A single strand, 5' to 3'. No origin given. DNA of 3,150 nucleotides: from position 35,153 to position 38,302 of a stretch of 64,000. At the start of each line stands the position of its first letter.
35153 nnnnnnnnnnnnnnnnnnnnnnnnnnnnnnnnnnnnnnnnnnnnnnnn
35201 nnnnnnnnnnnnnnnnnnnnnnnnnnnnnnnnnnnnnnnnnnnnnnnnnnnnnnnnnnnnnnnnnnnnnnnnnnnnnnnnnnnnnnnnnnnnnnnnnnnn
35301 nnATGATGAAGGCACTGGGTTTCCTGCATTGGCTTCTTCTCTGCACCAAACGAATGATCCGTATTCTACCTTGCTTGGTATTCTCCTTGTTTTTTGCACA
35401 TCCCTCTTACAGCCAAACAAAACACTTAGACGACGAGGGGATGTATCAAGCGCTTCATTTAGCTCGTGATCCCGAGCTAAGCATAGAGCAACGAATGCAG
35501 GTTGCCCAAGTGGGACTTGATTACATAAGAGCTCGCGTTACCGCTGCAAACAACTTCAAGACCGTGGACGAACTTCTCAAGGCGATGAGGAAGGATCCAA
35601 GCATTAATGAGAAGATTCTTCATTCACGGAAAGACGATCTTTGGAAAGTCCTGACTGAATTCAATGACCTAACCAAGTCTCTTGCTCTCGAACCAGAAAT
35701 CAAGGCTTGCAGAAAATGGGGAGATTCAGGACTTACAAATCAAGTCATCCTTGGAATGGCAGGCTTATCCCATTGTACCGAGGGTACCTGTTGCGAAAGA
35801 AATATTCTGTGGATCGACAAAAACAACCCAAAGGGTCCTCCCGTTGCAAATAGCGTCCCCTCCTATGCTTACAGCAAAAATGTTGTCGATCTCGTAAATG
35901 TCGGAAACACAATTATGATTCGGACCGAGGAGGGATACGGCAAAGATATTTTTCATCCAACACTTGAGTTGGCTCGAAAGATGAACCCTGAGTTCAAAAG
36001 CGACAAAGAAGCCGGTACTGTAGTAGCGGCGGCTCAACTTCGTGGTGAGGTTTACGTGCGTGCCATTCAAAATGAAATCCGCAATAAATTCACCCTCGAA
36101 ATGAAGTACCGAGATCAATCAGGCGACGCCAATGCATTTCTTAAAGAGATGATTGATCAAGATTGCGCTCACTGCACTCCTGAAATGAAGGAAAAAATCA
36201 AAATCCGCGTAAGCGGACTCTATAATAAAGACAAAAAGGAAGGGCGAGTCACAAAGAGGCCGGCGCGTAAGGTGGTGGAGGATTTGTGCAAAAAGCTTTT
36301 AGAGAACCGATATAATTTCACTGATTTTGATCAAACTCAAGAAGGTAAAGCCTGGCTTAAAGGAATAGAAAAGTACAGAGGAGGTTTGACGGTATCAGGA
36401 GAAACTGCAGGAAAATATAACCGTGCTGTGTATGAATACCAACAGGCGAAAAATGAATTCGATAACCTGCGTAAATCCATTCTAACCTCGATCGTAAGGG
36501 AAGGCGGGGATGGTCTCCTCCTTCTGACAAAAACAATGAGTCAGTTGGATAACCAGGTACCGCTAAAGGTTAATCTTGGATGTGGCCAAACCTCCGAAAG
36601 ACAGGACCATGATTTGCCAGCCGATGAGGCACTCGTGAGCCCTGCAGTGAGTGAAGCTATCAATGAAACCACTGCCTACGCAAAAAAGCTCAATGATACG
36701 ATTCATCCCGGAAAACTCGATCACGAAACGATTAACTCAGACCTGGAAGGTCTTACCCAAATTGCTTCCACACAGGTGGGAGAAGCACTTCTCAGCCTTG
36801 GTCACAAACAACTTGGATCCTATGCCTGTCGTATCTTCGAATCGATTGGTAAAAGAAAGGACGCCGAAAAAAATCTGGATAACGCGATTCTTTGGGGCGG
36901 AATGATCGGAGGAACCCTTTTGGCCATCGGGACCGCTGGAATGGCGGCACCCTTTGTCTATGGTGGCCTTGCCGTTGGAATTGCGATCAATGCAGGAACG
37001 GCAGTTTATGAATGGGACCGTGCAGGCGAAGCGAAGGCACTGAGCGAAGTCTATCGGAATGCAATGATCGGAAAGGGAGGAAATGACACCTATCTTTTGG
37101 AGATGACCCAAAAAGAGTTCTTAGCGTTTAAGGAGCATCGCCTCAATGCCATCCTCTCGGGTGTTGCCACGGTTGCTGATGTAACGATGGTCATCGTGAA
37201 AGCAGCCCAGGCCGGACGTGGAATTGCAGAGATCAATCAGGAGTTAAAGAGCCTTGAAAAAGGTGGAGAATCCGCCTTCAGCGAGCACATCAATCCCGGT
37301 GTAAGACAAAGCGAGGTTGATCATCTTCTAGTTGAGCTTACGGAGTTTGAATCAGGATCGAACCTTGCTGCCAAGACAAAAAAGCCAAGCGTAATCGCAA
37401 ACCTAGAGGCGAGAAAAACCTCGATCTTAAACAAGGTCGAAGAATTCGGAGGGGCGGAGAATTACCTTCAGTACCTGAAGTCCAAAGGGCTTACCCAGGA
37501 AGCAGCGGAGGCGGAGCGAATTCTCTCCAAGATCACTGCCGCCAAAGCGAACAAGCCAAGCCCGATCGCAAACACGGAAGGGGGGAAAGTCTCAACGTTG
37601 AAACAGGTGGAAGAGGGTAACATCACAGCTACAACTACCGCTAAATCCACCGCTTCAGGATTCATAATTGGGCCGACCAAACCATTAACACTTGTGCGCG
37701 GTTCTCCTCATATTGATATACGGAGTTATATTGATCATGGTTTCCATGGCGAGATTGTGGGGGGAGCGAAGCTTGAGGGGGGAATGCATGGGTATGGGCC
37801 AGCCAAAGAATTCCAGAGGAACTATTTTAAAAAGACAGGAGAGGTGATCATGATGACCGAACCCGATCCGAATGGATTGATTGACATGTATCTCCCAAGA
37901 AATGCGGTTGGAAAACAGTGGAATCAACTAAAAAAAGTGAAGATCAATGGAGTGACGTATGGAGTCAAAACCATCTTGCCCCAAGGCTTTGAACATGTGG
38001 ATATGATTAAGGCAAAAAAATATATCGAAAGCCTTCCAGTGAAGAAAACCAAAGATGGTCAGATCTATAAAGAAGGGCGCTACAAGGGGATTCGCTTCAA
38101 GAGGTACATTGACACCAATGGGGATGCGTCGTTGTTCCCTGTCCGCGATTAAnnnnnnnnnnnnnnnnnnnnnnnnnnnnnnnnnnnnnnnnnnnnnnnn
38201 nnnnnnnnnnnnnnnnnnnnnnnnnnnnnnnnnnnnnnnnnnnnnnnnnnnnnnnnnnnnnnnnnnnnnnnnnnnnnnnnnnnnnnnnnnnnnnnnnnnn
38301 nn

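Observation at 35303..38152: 949-aa secreted toxin-like protein with glycine-zipper membrane segment and a possible EndoU-like C-terminal domain, with no cognate immunity gene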

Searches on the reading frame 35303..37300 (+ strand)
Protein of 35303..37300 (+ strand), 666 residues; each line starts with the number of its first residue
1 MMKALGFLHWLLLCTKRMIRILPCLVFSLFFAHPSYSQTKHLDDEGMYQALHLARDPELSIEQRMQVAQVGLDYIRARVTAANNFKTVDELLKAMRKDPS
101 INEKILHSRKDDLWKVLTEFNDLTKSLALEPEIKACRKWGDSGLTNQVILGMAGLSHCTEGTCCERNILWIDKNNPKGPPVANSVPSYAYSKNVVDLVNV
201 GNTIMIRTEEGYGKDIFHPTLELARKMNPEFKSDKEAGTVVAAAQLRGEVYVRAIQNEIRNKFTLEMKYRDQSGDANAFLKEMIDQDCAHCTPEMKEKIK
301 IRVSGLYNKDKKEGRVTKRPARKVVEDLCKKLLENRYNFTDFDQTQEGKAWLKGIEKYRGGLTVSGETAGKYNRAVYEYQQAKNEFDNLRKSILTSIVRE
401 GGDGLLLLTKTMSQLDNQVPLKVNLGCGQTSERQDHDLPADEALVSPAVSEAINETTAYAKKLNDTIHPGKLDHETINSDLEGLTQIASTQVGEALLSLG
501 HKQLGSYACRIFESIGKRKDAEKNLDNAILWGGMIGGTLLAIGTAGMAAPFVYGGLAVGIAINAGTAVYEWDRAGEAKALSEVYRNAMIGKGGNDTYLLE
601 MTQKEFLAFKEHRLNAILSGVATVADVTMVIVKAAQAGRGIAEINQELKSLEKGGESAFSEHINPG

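Call 21: search_protein_families(library=pfam, proteins=[window:35303-37300:+], max_evalue=1)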
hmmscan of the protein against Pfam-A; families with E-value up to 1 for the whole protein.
window:35303-37300:+ (666 aa): 4 families
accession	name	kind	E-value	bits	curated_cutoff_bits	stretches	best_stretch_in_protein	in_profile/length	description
PF03392.18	OS-D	-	0.062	13.9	25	1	276-312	40-76/93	Insect pheromone-binding family, A10/OS-D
PF20451.3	Calmod_bind_M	-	0.077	14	24.5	1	81-119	23-62/67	Calmodulin binding protein central domain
PF06414.18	Zeta_toxin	-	0.12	12.2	22.3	1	308-339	67-98/199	Zeta toxin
PF16459.11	Phage_TAC_13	-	0.2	12.5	28.8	1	372-417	39-84/98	Phage tail assembly chaperone, TAC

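Call 82: predict_structure(alignment_id=A5)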
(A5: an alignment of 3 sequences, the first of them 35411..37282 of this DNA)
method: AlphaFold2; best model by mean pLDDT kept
length: 624 residues; sequences in the alignment: 3
mean_pLDDT: 40.6   pTM: 0.28
mean pLDDT of the five models: 40.6, 40.1, 39.4, 38.9, 37.7
residues with pLDDT >= 90: 0; 70-90: 24; 50-70: 125; < 50: 475
segments of 3 or more residues with pLDDT < 50: 1-6, 70-75, 95-182, 199-208, 210-212, 235-237, 277-624
pLDDT, mean of each block of 10 residues (from residue 1): 44 62 68 68 63 59 59 48 55 46 29 27 28 27 25 24 28 34 55 53 46 49 54 53 73 61 72 54 33 37 37 45 40 40 41 37 28 28 22 21 24 25 29 41 42 32 34 38 32 36 32 28 36 35 38 35 42 43 32 37 32 31 26
secondary structure, 60 per line:
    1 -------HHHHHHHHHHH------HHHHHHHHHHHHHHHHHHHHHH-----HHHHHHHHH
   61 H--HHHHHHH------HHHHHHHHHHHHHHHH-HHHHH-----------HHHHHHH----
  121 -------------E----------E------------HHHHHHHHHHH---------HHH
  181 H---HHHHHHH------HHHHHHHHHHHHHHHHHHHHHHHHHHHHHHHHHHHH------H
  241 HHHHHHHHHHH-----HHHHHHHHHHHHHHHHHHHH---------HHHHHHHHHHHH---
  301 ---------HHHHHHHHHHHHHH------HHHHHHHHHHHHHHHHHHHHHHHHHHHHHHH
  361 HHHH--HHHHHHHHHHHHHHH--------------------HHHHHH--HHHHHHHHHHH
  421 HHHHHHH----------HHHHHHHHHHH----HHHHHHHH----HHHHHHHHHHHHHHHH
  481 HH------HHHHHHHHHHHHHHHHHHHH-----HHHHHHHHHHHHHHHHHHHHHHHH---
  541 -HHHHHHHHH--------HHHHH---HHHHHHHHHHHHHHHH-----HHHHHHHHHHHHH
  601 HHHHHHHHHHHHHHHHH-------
elements in order: H8-18 H25-46 H52-61 H64-70 H77-92 H94-98 H110-116 H158-168 H178-181 H185-191 H198-233 H240-251 H257-276 H286-297 H310-323 H330-364 H367-381 H402-407 H410-427 H438-448 H453-460 H465-482 H489-508 H514-537 H542-550 H559-563 H567-582 H588-617

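Call 105: find_related_loci(query=A5, collection=viral_contigs, flank=3000)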
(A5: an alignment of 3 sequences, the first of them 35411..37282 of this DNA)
Query A5 (624 aa) in viral_contigs; peptide patterns used: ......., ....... (x = any residue, [..] = any of these).
43 stretches matched a pattern, but none encodes a relative of the query by tblastn (E <= 1e-3).

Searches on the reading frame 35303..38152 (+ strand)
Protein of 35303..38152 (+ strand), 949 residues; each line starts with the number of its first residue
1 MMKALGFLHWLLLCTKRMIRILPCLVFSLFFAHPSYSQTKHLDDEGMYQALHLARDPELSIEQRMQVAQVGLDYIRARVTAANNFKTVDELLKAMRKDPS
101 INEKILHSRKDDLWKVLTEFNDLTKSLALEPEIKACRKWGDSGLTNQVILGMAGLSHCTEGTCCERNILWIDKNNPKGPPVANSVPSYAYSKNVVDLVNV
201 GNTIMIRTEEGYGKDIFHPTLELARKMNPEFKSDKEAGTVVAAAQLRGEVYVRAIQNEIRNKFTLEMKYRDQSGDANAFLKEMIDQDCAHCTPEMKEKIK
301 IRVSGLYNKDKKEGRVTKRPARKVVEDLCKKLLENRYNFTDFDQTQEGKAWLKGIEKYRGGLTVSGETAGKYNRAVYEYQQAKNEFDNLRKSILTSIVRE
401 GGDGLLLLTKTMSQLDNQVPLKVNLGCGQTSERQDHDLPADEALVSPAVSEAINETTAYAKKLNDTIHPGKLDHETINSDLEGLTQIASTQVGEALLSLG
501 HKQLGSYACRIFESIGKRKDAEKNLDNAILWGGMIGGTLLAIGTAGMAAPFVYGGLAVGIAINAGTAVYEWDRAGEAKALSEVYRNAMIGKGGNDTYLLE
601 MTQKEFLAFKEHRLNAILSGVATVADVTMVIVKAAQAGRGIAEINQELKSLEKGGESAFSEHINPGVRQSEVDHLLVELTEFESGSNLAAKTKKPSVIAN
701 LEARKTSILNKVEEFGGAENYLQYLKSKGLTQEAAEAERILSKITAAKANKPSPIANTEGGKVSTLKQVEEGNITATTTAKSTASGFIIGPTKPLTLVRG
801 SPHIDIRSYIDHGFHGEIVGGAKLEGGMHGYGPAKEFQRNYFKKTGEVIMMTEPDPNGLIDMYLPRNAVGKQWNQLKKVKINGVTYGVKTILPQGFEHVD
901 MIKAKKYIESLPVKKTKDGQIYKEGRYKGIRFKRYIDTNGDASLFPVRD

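Call 3: search_protein_families(library=pfam, proteins=[window:35303-38152:+], max_evalue=10)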
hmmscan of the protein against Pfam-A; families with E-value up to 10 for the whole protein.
window:35303-38152:+ (949 aa): 4 families
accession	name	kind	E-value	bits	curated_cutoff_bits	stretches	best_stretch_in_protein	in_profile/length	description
PF03392.18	OS-D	-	0.083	13.5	25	1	276-312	40-76/93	Insect pheromone-binding family, A10/OS-D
PF10368.14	YkyA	-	0.15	12.2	28.8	1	628-742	7-111/186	Putative cell-wall binding lipoprotein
PF20451.3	Calmod_bind_M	-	0.19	12.7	24.5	1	81-119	23-62/67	Calmodulin binding protein central domain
PF14436.11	EndoU_bacteria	-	0.76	10.6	25.3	1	810-947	5-128/129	Bacterial EndoU nuclease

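Call 4: search_protein_families(library=ncbifam, proteins=[window:35303-38152:+], max_evalue=10)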
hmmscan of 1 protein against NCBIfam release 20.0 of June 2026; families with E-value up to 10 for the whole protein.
window:35303-38152:+ (949 aa): 0 families

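Call 6: search_solved_structures(query=window:35303-38152:+, max_evalue=10)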
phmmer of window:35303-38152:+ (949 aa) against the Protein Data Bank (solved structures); distinct sequences matched with E-value up to 10: 0.

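Call 7: find_homologous_proteins(query=window:35303-38152:+, max_evalue=0.001)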
Query window:35303-38152:+ (949 aa): 3 proteins with E <= 0.001 among 8000 candidates.
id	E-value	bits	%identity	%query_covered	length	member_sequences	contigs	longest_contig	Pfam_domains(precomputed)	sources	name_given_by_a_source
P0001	0.0e+0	2156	100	100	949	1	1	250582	-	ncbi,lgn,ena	-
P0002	0.0e+0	1022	82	61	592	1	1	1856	-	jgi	jgi:hypothetical protein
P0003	8.8e-197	674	50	70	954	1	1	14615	-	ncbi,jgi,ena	-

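Call 12: find_encoding_contigs(protein=P0003, flank=7000, max_places=4)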
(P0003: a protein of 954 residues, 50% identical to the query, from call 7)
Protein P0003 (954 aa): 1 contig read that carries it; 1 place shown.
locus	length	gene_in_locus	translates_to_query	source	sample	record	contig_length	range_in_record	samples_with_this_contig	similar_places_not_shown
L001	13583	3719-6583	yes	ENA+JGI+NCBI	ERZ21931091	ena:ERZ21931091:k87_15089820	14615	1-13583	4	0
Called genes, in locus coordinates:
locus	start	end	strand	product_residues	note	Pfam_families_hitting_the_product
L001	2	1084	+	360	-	?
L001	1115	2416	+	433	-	PF06980:DUF1302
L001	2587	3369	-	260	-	-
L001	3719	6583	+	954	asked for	-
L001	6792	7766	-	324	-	-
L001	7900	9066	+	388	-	PF00070:Pyr_redox (faint), PF01494:FAD_binding_3 (weak), PF03486:HI0933_like, PF13450:NAD_binding_8 (faint), PF03486:HI0933_like, PF22780:HI0933_like_1st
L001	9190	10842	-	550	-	PF00135:COesterase, PF20434:BD-FAE, PF07859:Abhydrolase_3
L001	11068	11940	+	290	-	-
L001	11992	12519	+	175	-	PF00578:AhpC-TSA, PF08534:Redoxin, PF13905:Thioredoxin_8 (weak)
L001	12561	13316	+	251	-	-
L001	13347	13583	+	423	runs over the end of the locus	?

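Call 13: find_encoding_contigs(protein=P0001, flank=3000, max_places=3)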
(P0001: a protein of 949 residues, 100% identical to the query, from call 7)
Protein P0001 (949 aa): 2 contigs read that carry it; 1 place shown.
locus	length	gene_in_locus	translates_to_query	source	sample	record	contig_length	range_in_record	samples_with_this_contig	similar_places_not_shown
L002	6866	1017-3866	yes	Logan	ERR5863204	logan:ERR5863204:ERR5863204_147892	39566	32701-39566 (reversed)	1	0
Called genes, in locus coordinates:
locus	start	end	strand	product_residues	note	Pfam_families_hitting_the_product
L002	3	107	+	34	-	?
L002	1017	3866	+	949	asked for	-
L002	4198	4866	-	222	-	PF04264:YceI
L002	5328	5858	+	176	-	-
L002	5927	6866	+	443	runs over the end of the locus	-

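Call 19: find_related_loci(query=A1, collection=genome_contigs, flank=6000)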
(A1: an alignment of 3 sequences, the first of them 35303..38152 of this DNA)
Query A1 (949 aa) in genome_contigs; peptide patterns used: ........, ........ (x = any residue, [..] = any of these).
27 stretches matched a pattern, but none encodes a relative of the query by tblastn (E <= 1e-3).

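Call 21: search_protein_families(library=pfam, proteins=[L001:5516-6580:+], max_evalue=1)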
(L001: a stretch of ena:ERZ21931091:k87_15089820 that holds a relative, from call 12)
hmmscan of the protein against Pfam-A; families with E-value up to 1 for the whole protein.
L001:5516-6580:+ (355 aa): 1 family
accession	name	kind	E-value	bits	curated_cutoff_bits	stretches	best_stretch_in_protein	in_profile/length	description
PF13875.12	DUF4202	-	0.26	11.5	35.1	1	319-354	94-130/183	Domain of unknown function (DUF4202)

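Call 26: search_protein_families(library=pfam, proteins=[P0002], max_evalue=10)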
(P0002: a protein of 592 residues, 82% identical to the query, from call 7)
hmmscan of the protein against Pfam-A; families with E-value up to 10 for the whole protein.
P0002 (592 aa): 0 families

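Call 31: find_encoding_contigs(protein=P0002, flank=3000, max_places=3)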
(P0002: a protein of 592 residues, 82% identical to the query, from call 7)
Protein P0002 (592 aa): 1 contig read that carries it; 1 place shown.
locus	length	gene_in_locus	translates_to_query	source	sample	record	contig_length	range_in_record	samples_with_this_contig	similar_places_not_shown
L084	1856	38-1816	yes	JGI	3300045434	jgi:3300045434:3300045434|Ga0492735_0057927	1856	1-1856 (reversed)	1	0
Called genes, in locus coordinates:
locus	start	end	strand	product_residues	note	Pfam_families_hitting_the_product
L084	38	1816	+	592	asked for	-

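Call 53: find_related_loci(query=A1, collection=metagenome_contigs, flank=6000)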
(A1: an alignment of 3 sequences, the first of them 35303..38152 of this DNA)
Query A1 (949 aa) in metagenome_contigs; peptide patterns used: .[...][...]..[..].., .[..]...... (x = any residue, [..] = any of these).
600 stretches matched a pattern, but none encodes a relative of the query by tblastn (E <= 1e-3).

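Call 80: search_solved_structures(query=L001:5600-6580:+, max_evalue=1)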
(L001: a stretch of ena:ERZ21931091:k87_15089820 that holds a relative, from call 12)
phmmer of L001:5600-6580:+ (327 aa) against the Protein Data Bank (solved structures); distinct sequences matched with E-value up to 1: 0.

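Call 81: search_dna_similar(query=L001:5600-6580:+, collection=plasmids, mode=protein, max_evalue=0.01, max_rows=10)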
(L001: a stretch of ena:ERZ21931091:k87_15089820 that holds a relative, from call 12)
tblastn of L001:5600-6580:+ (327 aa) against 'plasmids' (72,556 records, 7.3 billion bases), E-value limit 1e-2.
No match.

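Call 91: search_protein_families(library=phrogs, proteins=[window:35303-38152:+, P0003], max_evalue=0.1)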
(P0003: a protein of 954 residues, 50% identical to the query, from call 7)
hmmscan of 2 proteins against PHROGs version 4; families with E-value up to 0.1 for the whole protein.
window:35303-38152:+ (949 aa): 0 families

P0003 (954 aa): 0 families

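Call 102: list_cluster_members(proteins=[P0001, P0003])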
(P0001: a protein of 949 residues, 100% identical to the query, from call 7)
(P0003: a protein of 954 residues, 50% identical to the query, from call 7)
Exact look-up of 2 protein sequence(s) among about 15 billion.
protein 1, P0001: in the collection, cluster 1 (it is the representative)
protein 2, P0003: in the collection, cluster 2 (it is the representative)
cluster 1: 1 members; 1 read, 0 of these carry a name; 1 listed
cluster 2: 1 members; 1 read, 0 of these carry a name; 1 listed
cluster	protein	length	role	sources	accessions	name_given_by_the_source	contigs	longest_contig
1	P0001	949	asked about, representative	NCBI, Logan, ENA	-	-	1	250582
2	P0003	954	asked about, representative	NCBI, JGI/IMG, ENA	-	-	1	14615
